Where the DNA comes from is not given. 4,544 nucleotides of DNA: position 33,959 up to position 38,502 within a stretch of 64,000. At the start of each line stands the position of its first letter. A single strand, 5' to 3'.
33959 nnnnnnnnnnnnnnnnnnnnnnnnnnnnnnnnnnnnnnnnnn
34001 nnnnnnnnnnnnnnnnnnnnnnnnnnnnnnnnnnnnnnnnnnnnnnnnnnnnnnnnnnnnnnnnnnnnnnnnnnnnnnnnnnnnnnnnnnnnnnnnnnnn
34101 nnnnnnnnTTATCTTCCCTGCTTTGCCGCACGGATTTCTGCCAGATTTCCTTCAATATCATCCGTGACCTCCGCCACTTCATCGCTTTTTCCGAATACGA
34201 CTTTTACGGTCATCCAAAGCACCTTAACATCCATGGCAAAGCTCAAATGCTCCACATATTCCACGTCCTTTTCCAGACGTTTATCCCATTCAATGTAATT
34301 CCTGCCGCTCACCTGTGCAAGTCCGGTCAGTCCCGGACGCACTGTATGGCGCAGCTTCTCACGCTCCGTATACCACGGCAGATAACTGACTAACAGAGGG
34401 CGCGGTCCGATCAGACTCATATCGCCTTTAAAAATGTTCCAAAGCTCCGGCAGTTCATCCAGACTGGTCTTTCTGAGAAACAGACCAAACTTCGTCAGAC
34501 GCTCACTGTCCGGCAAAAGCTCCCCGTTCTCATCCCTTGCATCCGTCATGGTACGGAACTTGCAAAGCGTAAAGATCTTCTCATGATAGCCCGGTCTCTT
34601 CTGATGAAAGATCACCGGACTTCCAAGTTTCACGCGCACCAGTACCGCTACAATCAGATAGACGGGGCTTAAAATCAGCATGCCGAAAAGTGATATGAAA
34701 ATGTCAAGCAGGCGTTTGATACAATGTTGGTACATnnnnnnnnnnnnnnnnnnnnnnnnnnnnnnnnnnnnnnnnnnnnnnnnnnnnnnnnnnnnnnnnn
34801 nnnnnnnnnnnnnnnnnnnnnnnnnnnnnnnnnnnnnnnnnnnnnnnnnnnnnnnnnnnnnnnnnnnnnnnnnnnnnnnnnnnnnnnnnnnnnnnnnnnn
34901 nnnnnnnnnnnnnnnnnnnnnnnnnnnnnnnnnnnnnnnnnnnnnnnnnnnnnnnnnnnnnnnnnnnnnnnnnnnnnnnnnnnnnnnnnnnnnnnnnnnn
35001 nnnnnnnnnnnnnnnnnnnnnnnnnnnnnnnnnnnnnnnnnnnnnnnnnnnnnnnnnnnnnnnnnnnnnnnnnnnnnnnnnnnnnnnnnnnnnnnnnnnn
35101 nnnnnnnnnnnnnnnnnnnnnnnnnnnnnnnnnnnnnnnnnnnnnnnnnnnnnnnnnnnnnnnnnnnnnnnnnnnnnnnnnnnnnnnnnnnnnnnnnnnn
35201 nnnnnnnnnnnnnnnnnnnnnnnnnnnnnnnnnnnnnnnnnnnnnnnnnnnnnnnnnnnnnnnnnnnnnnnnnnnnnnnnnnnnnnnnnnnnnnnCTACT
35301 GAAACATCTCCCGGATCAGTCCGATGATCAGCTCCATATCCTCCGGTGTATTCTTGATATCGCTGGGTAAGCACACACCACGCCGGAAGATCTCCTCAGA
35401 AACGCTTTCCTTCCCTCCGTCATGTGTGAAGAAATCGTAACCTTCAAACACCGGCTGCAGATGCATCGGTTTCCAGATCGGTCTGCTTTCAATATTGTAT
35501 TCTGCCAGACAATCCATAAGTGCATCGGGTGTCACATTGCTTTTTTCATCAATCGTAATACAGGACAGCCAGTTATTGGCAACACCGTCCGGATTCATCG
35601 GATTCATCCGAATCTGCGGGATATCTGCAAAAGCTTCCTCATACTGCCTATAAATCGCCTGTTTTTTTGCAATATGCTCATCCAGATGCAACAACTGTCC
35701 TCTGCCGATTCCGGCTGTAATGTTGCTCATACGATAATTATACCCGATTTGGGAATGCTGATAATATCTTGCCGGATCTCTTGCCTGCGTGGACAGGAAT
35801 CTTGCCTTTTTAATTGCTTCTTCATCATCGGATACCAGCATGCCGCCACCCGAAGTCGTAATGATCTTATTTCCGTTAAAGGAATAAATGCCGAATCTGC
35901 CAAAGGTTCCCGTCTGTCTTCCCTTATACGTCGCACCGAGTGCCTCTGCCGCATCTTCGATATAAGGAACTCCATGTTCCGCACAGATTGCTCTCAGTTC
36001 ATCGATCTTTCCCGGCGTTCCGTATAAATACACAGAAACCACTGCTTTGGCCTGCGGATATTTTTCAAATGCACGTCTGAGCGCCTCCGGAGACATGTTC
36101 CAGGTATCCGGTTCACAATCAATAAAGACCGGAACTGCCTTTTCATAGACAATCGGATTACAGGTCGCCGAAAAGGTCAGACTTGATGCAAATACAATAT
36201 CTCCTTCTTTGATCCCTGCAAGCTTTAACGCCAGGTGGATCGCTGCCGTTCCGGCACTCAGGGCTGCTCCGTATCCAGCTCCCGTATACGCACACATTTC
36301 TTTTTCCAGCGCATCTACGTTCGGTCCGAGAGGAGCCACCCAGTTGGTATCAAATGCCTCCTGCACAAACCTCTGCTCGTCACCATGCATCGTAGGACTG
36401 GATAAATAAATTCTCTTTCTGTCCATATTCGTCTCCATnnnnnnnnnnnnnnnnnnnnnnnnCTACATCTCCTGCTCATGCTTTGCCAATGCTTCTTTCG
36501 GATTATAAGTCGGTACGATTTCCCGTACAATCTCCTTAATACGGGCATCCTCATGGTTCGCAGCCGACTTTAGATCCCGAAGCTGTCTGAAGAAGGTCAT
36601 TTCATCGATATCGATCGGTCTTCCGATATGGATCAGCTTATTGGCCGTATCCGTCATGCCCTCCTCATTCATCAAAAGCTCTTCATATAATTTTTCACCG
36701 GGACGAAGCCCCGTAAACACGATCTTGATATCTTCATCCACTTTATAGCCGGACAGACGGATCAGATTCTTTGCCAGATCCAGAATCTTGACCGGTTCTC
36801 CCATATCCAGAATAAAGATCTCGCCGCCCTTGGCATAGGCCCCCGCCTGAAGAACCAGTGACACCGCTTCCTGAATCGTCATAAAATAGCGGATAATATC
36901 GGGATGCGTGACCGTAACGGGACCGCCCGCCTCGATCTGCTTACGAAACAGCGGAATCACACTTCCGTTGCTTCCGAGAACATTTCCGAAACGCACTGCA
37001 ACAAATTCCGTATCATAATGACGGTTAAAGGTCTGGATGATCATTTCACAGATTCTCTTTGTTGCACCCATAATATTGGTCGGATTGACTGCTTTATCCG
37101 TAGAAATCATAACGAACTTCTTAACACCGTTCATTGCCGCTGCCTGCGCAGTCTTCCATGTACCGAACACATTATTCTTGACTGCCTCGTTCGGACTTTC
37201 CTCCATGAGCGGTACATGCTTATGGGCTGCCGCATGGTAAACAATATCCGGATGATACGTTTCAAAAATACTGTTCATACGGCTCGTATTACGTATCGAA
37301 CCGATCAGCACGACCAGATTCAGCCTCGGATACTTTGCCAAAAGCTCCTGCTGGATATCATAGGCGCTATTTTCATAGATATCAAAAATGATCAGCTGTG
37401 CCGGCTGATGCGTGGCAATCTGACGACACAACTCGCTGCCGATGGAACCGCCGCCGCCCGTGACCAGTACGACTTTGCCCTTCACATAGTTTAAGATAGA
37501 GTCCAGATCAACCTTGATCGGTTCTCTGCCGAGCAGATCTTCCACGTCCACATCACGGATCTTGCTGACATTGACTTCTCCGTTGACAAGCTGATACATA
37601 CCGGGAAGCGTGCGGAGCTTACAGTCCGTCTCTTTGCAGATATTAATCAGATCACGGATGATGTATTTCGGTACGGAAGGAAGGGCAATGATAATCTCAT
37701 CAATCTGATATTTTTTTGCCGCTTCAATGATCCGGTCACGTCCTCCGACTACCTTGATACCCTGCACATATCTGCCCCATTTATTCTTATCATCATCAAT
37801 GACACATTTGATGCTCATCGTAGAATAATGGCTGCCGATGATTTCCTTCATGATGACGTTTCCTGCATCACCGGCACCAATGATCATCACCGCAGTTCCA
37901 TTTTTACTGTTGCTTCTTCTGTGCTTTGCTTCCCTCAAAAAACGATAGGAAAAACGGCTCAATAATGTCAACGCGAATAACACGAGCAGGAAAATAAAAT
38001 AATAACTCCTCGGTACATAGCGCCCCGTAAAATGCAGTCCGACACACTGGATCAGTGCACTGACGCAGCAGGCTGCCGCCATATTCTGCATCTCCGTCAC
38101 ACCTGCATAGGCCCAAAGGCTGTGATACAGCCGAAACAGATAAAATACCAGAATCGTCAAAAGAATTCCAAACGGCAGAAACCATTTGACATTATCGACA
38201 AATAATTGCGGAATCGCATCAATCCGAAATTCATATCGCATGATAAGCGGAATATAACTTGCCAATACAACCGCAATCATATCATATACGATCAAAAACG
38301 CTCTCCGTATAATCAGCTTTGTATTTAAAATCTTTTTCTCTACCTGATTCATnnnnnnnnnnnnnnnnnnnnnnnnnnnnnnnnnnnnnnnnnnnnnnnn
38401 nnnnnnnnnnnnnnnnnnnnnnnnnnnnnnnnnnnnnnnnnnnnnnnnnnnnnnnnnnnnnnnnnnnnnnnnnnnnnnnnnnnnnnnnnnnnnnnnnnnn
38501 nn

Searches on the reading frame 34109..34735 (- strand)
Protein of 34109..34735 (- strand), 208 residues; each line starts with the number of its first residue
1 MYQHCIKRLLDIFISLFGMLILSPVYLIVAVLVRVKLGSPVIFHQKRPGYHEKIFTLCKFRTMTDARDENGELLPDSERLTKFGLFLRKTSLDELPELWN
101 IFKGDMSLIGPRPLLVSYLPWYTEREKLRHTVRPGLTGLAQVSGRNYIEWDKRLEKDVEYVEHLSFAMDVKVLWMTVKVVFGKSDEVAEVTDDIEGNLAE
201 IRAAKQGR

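Call 11: search_protein_families(library=pfam, proteins=[window:34109-34735:-], max_evalue=0.00001)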
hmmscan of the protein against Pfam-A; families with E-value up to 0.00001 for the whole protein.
window:34109-34735:- (208 aa): 1 family
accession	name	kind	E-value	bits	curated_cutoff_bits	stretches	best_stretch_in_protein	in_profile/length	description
PF02397.22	Bac_transf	-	1.1e-62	211.1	27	1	7-181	1-178/179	Bacterial sugar transferase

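Call 34: find_homologous_proteins(query=window:34109-34735:-, max_evalue=1e-40)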
Query window:34109-34735:- (208 aa): 7999 proteins with E <= 1e-40 among 8000 candidates; the best 120 are listed.
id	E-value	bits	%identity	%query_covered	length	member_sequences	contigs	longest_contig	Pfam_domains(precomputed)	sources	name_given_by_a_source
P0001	1.4e-135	467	100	100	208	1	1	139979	PF02397.23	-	-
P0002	1.8e-134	464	99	100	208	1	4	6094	PF02397.23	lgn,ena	-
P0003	1.8e-134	464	99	100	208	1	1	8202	PF02397.23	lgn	-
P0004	1.9e-134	464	99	100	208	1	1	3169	PF02397.23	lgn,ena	-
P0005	2.5e-134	463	99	100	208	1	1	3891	PF02397.23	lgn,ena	-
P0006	6.4e-134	462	98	100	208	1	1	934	PF02397.23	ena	-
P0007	6.7e-134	462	99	100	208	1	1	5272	PF02397.23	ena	-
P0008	6.7e-134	462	99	100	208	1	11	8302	PF02397.23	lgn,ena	-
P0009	1.8e-133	460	99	100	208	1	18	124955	PF02397.23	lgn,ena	-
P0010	1.8e-133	460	98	100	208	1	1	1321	PF02397.23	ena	-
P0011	6.3e-133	459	98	100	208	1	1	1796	PF02397.23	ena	-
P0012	6.5e-133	459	98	100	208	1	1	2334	PF02397.23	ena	-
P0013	1.3e-132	458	98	100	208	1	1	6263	PF02397.23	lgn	-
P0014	2.2e-132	457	98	100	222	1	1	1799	PF02397.23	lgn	-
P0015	2.8e-131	453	99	99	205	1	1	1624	PF02397.23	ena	-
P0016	6.5e-126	436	94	99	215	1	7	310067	PF02397.23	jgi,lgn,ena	-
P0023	4.3e-124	430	91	100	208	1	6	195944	PF02397.23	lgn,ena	-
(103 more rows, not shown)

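Call 35: find_encoding_contigs(protein=P0009, flank=4000, max_places=10)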
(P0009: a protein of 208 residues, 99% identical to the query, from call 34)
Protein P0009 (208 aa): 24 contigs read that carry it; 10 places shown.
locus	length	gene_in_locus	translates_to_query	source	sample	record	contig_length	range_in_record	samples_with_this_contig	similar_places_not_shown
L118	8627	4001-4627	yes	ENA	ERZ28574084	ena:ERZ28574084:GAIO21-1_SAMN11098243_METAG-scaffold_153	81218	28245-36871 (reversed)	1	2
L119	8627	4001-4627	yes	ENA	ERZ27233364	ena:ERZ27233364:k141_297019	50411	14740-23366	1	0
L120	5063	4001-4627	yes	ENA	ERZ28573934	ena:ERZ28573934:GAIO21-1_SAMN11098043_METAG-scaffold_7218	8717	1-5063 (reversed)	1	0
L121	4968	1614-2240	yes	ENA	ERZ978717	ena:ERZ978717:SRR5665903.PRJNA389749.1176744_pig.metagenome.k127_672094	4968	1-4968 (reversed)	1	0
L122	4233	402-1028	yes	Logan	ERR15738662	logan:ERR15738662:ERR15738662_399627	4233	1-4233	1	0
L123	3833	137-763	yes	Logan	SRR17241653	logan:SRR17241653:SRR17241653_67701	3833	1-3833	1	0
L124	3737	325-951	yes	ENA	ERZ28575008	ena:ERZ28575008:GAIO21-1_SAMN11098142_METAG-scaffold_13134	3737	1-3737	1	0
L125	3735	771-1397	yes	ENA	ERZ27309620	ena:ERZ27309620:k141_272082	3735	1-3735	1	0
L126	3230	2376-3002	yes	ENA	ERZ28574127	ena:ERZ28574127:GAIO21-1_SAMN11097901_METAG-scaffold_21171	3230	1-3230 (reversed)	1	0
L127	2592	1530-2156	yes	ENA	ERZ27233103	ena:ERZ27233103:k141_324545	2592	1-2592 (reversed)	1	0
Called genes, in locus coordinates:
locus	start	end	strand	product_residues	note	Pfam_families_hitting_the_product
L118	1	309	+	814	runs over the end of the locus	-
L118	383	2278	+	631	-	PF13727:CoA_binding_3, PF22674:C2185-like_N (weak), PF01073:3Beta_HSD, PF01370:Epimerase, PF02719:Polysacc_synt_2, PF04321:RmlD_sub_bind, PF16363:GDP_Man_Dehyd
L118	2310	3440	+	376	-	PF01041:DegT_DnrJ_EryC1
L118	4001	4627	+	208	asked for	PF02397:Bac_transf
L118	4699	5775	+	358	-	PF04339:FemAB_like (weak), PF02388:FemAB, PF13480:Acetyltransf_6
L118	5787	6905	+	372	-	PF13477:Glyco_trans_4_2, PF13579:Glyco_trans_4_4 (weak), PF00534:Glycos_transf_1, PF13692:Glyco_trans_1_4, PF13524:Glyco_trans_1_2 (weak)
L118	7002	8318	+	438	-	PF03721:UDPG_MGDP_dh_N, PF00984:UDPG_MGDP_dh, PF03720:UDPG_MGDP_dh_C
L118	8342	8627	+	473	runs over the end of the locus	-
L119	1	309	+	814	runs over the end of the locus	-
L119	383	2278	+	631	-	PF13727:CoA_binding_3, PF22674:C2185-like_N (weak), PF01073:3Beta_HSD, PF01370:Epimerase, PF02719:Polysacc_synt_2, PF04321:RmlD_sub_bind, PF16363:GDP_Man_Dehyd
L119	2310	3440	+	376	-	PF01041:DegT_DnrJ_EryC1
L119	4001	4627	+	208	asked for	PF02397:Bac_transf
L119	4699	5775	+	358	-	PF04339:FemAB_like (weak), PF02388:FemAB, PF13480:Acetyltransf_6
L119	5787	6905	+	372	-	PF13477:Glyco_trans_4_2, PF13579:Glyco_trans_4_4 (weak), PF00534:Glycos_transf_1, PF13692:Glyco_trans_1_4, PF13524:Glyco_trans_1_2 (weak)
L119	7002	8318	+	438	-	PF03721:UDPG_MGDP_dh_N, PF00984:UDPG_MGDP_dh, PF03720:UDPG_MGDP_dh_C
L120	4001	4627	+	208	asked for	PF02397:Bac_transf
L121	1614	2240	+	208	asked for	PF02397:Bac_transf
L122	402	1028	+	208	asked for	PF02397:Bac_transf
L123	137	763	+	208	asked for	PF02397:Bac_transf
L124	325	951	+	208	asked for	PF02397:Bac_transf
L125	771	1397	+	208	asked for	PF02397:Bac_transf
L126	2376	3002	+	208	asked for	PF02397:Bac_transf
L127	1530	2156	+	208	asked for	PF02397:Bac_transf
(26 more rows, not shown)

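Call 36: find_encoding_contigs(protein=P0016, flank=3000, max_places=4)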
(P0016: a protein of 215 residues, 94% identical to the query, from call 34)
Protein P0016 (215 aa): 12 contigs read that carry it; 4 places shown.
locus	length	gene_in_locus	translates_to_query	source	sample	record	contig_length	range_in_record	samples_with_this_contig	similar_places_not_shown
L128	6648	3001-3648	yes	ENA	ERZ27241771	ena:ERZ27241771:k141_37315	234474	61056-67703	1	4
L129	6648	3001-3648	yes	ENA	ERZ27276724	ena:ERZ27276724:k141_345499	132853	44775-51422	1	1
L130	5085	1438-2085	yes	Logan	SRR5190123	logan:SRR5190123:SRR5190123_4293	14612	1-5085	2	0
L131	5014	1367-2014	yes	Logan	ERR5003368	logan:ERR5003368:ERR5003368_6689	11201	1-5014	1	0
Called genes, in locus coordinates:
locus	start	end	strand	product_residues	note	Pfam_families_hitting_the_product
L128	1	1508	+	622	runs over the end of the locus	PF13727:CoA_binding_3, PF01073:3Beta_HSD, PF01370:Epimerase, PF02719:Polysacc_synt_2, PF04321:RmlD_sub_bind, PF16363:GDP_Man_Dehyd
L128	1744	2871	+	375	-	PF01041:DegT_DnrJ_EryC1, PF00155:Aminotran_1_2 (weak)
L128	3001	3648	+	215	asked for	PF02397:Bac_transf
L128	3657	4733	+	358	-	PF04339:FemAB_like (weak), PF02388:FemAB (weak), PF13480:Acetyltransf_6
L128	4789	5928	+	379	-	PF13477:Glyco_trans_4_2, PF13439:Glyco_transf_4 (weak), PF13579:Glyco_trans_4_4, PF00534:Glycos_transf_1, PF13692:Glyco_trans_1_4, PF13524:Glyco_trans_1_2 (weak)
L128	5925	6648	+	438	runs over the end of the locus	PF03721:UDPG_MGDP_dh_N, PF00984:UDPG_MGDP_dh, PF03720:UDPG_MGDP_dh_C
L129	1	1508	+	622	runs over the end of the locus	PF13727:CoA_binding_3, PF01073:3Beta_HSD, PF01370:Epimerase, PF02719:Polysacc_synt_2, PF04321:RmlD_sub_bind, PF16363:GDP_Man_Dehyd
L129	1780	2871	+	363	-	PF00155:Aminotran_1_2 (weak), PF01041:DegT_DnrJ_EryC1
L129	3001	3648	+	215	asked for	PF02397:Bac_transf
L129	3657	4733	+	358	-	PF04339:FemAB_like (weak), PF02388:FemAB (weak), PF13480:Acetyltransf_6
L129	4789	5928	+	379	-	PF13477:Glyco_trans_4_2, PF13439:Glyco_transf_4 (weak), PF13579:Glyco_trans_4_4, PF00534:Glycos_transf_1, PF13692:Glyco_trans_1_4, PF13524:Glyco_trans_1_2 (weak)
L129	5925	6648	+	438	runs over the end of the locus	PF03721:UDPG_MGDP_dh_N, PF00984:UDPG_MGDP_dh, PF03720:UDPG_MGDP_dh_C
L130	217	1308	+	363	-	PF00155:Aminotran_1_2 (weak), PF01041:DegT_DnrJ_EryC1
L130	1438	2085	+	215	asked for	PF02397:Bac_transf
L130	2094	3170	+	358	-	PF04339:FemAB_like (weak), PF02388:FemAB (weak), PF13480:Acetyltransf_6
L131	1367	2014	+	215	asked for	PF02397:Bac_transf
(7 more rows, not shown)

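Call 37: find_encoding_contigs(protein=P0023, flank=3000, max_places=4)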
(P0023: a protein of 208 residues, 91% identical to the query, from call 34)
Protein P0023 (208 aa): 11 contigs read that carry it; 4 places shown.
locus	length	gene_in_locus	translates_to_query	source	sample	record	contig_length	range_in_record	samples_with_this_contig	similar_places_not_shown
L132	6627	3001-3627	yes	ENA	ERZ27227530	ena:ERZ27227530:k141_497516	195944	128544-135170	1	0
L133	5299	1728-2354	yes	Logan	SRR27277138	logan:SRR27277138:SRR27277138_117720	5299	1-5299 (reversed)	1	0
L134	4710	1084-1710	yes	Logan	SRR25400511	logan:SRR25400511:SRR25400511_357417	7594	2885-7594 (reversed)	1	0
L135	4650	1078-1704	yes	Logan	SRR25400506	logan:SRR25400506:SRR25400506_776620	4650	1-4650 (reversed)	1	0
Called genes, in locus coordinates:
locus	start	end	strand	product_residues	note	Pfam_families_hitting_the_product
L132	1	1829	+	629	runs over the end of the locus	PF13727:CoA_binding_3, PF22674:C2185-like_N (faint), PF01370:Epimerase, PF02719:Polysacc_synt_2, PF04321:RmlD_sub_bind, PF01073:3Beta_HSD, PF16363:GDP_Man_Dehyd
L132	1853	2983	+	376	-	PF01041:DegT_DnrJ_EryC1, PF00155:Aminotran_1_2 (faint)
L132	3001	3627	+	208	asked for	PF02397:Bac_transf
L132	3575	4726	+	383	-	PF04339:FemAB_like (weak), PF02388:FemAB, PF13480:Acetyltransf_6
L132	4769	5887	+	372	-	PF13477:Glyco_trans_4_2, PF13579:Glyco_trans_4_4 (weak), PF00534:Glycos_transf_1, PF13692:Glyco_trans_1_4, PF13524:Glyco_trans_1_2 (weak)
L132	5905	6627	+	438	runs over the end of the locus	PF03721:UDPG_MGDP_dh_N, PF00984:UDPG_MGDP_dh, PF03720:UDPG_MGDP_dh_C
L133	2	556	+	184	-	?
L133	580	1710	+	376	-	PF01041:DegT_DnrJ_EryC1, PF00155:Aminotran_1_2 (faint)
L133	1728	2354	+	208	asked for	PF02397:Bac_transf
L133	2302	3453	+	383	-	PF04339:FemAB_like (weak), PF02388:FemAB, PF13480:Acetyltransf_6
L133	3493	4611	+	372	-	PF13477:Glyco_trans_4_2, PF13579:Glyco_trans_4_4 (weak), PF00534:Glycos_transf_1, PF13692:Glyco_trans_1_4, PF13524:Glyco_trans_1_2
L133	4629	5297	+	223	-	?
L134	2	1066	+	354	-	?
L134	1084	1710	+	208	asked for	PF02397:Bac_transf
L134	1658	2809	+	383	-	PF04339:FemAB_like (weak), PF02388:FemAB, PF13480:Acetyltransf_6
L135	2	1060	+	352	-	?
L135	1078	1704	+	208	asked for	PF02397:Bac_transf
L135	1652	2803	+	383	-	PF04339:FemAB_like (weak), PF02388:FemAB, PF13480:Acetyltransf_6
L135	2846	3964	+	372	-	PF13477:Glyco_trans_4_2, PF13579:Glyco_trans_4_4 (weak), PF00534:Glycos_transf_1, PF13692:Glyco_trans_1_4, PF13524:Glyco_trans_1_2 (weak)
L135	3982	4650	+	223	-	?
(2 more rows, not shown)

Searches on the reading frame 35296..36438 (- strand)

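Call 11: search_protein_families(library=pfam, proteins=[window:35296-36438:-], max_evalue=0.00001)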
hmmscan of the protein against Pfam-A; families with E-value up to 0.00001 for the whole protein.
window:35296-36438:- (380 aa): 1 family
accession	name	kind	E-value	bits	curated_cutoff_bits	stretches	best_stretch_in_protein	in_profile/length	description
PF01041.23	DegT_DnrJ_EryC1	-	1.6e-96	324.1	19.8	1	18-374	4-358/360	DegT/DnrJ/EryC1/StrS aminotransferase family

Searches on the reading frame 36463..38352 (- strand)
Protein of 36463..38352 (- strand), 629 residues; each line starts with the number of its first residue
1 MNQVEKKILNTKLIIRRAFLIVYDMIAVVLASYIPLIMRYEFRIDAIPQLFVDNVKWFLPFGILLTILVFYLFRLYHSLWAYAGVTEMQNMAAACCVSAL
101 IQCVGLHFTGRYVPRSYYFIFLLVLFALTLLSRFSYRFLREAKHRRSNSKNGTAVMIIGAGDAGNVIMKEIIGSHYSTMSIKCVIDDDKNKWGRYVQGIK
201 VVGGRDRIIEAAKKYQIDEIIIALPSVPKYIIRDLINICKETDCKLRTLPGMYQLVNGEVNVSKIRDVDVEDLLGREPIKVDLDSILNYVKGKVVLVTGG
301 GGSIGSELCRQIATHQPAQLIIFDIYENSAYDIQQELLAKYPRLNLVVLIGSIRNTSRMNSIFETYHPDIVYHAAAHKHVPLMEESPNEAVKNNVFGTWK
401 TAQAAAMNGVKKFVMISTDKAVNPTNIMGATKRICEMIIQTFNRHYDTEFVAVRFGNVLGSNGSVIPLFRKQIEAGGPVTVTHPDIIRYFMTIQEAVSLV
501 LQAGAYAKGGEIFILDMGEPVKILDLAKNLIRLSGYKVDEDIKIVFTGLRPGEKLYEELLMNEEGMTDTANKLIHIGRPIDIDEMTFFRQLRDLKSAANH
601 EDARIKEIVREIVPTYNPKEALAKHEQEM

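Call 57: search_protein_families(library=pfam, proteins=[window:36463-38352:-], max_evalue=0.00001)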
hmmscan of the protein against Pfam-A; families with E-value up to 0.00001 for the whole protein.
window:36463-38352:- (629 aa): 6 families
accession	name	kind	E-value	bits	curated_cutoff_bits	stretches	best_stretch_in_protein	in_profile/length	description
PF02719.21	Polysacc_synt_2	-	5.3e-125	416.9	20.2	1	295-574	1-288/293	Polysaccharide biosynthesis protein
PF01370.27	Epimerase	-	1.1e-25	90.9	20.9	1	295-506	1-227/240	NAD dependent epimerase/dehydratase family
PF16363.11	GDP_Man_Dehyd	-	6.8e-17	62.3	27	1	296-476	1-207/332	GDP-mannose 4,6 dehydratase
PF13727.12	CoA_binding_3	-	2.9e-14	53.9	25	1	86-250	16-175/175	CoA-binding domain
PF04321.23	RmlD_sub_bind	-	2.2e-12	47.1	27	1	295-464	3-157/287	RmlD substrate binding domain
PF01073.25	3Beta_HSD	-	1e-09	38.3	22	1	296-425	1-123/280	3-beta hydroxysteroid dehydrogenase/isomerase family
